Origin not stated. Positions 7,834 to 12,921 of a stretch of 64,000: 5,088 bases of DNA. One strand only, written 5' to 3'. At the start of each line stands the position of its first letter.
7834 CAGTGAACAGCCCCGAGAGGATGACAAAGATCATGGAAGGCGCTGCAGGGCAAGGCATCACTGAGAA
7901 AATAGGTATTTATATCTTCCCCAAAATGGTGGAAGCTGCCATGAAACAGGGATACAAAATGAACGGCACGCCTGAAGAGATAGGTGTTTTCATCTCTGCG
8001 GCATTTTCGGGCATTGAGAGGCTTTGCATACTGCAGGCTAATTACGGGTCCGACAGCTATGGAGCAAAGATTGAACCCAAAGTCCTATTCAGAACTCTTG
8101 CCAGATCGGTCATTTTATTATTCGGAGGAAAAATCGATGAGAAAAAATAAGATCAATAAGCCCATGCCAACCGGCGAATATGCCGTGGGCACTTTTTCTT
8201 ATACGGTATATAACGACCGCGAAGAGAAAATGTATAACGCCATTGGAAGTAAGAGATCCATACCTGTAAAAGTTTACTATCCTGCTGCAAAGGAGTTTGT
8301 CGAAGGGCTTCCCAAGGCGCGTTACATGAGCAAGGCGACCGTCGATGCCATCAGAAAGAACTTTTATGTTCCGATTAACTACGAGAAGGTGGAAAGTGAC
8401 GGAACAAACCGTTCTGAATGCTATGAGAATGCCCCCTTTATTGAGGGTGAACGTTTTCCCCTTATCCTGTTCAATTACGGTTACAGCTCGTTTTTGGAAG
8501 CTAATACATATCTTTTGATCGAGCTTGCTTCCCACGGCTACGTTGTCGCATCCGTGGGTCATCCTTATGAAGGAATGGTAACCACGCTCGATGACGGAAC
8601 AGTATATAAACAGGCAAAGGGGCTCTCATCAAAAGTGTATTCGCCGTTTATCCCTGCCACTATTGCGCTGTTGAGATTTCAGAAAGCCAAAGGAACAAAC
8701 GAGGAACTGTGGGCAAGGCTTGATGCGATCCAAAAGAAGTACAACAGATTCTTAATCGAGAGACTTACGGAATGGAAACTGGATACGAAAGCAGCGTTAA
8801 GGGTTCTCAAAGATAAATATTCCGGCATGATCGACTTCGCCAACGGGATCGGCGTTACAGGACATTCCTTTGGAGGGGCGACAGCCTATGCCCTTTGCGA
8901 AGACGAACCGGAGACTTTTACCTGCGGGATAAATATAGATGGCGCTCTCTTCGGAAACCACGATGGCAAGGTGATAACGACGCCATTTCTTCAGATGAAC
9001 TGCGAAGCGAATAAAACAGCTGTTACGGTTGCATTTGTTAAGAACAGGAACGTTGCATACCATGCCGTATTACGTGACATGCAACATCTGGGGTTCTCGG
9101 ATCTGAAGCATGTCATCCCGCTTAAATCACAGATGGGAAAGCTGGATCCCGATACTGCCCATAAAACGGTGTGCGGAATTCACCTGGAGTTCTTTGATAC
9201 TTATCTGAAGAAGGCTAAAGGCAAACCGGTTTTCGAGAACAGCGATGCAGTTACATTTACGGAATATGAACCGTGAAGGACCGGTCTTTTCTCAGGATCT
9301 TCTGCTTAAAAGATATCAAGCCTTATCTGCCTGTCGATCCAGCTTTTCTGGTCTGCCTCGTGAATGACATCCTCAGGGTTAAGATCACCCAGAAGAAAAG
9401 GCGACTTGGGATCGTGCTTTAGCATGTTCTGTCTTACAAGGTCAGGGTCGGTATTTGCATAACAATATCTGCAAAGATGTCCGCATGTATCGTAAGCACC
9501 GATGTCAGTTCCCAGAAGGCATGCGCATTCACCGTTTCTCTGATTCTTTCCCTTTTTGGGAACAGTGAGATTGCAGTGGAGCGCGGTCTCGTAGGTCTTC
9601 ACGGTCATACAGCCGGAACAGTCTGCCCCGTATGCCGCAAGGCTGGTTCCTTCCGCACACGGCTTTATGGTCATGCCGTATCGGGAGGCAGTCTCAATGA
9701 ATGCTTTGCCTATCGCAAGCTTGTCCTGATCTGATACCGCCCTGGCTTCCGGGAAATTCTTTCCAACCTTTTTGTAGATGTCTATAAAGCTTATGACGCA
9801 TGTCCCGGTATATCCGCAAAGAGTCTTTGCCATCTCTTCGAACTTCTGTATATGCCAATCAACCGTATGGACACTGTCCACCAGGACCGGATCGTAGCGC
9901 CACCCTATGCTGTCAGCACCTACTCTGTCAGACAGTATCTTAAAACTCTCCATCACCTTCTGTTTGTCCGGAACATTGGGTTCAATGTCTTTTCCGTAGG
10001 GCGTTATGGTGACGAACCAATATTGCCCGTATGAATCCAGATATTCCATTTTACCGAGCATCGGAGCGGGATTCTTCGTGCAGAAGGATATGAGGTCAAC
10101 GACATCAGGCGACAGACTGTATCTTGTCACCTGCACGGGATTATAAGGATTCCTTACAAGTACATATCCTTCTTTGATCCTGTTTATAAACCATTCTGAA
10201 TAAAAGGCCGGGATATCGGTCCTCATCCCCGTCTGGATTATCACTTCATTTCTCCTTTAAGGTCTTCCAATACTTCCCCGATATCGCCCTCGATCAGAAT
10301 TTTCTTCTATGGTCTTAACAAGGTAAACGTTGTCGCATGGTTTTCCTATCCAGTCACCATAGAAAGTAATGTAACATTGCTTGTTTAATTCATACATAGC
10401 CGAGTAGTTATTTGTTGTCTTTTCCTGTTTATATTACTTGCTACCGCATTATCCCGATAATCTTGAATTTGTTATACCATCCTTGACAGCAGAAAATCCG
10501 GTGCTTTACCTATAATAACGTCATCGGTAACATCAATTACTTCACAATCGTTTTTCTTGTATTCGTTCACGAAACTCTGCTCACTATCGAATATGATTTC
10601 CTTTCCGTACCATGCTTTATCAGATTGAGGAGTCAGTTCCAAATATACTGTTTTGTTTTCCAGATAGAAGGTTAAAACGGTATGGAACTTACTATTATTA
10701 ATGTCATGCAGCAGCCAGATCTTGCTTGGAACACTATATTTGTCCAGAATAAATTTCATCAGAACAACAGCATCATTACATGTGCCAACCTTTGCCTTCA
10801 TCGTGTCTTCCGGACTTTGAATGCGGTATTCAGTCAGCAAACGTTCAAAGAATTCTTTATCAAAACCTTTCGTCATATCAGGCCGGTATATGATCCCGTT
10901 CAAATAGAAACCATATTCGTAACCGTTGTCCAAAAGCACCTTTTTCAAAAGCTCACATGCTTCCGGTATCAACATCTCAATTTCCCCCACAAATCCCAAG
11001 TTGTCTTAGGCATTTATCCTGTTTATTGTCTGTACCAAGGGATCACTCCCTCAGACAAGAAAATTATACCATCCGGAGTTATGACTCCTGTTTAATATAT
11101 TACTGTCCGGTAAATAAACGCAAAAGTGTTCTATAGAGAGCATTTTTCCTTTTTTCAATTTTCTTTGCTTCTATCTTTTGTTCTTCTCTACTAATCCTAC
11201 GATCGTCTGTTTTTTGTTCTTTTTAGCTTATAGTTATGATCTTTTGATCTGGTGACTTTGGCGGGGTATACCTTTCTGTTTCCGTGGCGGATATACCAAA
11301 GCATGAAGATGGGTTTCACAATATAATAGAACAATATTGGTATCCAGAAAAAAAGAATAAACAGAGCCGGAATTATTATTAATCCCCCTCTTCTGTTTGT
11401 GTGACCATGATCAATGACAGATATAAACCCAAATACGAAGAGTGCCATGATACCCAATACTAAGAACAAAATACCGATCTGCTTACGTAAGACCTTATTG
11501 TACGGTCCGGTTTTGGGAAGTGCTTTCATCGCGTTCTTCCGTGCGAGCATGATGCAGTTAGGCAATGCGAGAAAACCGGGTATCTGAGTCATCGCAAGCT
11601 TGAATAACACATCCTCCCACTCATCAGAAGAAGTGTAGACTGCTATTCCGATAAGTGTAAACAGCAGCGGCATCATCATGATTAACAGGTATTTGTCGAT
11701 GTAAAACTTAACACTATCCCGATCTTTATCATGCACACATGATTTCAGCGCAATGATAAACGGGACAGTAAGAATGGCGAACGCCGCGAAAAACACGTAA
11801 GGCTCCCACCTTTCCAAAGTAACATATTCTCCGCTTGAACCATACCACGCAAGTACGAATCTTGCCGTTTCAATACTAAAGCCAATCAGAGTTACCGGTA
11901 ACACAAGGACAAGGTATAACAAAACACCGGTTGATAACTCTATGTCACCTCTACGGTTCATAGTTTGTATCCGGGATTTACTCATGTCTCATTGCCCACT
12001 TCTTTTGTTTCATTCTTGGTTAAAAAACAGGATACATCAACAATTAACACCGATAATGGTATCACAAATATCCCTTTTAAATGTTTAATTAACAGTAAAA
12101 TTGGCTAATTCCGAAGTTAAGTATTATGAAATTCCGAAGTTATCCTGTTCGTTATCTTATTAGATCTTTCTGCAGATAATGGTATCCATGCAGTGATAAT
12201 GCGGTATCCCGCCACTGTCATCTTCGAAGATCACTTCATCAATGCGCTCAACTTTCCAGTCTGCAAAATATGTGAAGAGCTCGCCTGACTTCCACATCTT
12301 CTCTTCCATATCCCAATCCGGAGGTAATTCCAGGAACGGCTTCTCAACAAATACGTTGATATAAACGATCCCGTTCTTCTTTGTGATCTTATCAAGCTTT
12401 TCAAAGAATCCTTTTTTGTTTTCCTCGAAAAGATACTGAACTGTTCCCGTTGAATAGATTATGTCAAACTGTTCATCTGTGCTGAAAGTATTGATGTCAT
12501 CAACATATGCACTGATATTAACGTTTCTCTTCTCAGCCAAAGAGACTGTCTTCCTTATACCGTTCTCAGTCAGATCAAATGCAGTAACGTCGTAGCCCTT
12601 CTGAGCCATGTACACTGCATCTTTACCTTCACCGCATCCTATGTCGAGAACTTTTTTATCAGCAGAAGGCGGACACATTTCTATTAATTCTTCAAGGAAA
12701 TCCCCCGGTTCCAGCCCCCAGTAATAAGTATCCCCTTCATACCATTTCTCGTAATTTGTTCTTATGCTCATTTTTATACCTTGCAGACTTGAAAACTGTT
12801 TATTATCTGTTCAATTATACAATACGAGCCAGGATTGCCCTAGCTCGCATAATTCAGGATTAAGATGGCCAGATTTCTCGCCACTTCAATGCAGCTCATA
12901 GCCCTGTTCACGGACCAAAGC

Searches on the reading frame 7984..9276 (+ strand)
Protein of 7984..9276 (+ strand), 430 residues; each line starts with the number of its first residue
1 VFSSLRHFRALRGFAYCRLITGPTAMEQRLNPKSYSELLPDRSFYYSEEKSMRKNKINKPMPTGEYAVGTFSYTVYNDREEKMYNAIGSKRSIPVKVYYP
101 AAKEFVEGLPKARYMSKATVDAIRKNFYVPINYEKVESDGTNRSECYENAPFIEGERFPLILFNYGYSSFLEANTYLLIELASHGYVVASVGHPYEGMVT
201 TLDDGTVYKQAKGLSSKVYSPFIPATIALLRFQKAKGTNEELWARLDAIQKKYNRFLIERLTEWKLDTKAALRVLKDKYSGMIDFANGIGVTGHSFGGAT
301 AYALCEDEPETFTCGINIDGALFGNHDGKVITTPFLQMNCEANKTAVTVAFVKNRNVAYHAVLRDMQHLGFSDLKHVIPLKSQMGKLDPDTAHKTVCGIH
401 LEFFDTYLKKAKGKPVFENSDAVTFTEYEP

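Call 64: search_protein_families(library=pfam, proteins=[window:7984-9276:+], max_evalue=0.0001)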
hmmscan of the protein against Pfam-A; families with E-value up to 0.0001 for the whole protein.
window:7984-9276:+ (430 aa): 1 family
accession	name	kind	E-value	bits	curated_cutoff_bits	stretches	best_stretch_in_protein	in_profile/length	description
PF03403.19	PAF-AH_p_II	-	3.1e-21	75.8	20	1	56-407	6-351/372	Platelet-activating factor acetylhydrolase, isoform II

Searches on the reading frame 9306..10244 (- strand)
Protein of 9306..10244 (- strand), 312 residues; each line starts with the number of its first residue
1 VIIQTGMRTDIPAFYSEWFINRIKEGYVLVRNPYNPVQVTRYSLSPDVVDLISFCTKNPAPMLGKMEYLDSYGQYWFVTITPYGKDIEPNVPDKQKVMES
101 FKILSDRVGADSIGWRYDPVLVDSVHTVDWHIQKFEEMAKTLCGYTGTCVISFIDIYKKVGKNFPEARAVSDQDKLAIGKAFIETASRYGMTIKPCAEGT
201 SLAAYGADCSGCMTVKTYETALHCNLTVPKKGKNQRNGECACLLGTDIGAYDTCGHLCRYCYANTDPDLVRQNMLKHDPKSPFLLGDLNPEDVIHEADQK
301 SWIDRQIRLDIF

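Call 64: search_protein_families(library=pfam, proteins=[window:9306-10244:-], max_evalue=0.0001)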
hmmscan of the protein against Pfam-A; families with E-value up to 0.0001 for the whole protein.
window:9306-10244:- (312 aa): 1 family
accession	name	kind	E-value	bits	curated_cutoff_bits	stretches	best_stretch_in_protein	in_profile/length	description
PF08902.16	DUF1848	-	1.7e-99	333.3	30.5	1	2-263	1-262/262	Domain of unknown function (DUF1848)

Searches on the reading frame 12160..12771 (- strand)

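Call 34: search_protein_families(library=pfam, proteins=[window:12160-12771:-], max_evalue=0.001)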
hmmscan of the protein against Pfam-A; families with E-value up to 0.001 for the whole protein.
window:12160-12771:- (203 aa): 13 families
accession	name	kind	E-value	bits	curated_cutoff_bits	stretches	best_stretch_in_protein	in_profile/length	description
PF03848.20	TehB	-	7.5e-21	74.9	20.4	1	39-179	32-170/193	Tellurite resistance protein TehB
PF13649.12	Methyltransf_25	-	3e-16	60.3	27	1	41-134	1-97/97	Methyltransferase domain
PF13847.12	Methyltransf_31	-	7.9e-16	58.5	27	1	37-159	3-128/145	Methyltransferase domain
PF08241.18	Methyltransf_11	-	1.8e-13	51.3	21.2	1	42-138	1-95/95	Methyltransferase domain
PF13489.12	Methyltransf_23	-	2.4e-12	47.3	27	1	29-144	12-122/164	Methyltransferase domain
PF08242.18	Methyltransf_12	-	1e-10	42.6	30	1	42-135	1-97/98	Methyltransferase domain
PF02353.26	CMAS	-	7.8e-10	39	27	1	39-140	64-166/273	Mycolic acid cyclopropane synthetase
PF05724.17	TPMT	-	2.4e-07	31.1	26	1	9-135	9-150/218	Thiopurine S-methyltransferase (TPMT)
PF05401.17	NodS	-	1.8e-06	28.3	24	1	27-119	32-124/201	Nodulation protein S (NodS)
PF05175.20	MTS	-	7.3e-06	26.2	23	1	29-106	23-103/170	Methyltransferase small domain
PF07021.18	MetW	-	6e-05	23.2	21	1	29-135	7-107/193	Methionine biosynthesis protein MetW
PF06080.18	DUF938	-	0.00018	21.8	27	1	35-138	23-137/202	Protein of unknown function (DUF938)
PF01739.24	CheR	-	0.0008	19.3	27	0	76-138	112-173/195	CheR methyltransferase, SAM binding domain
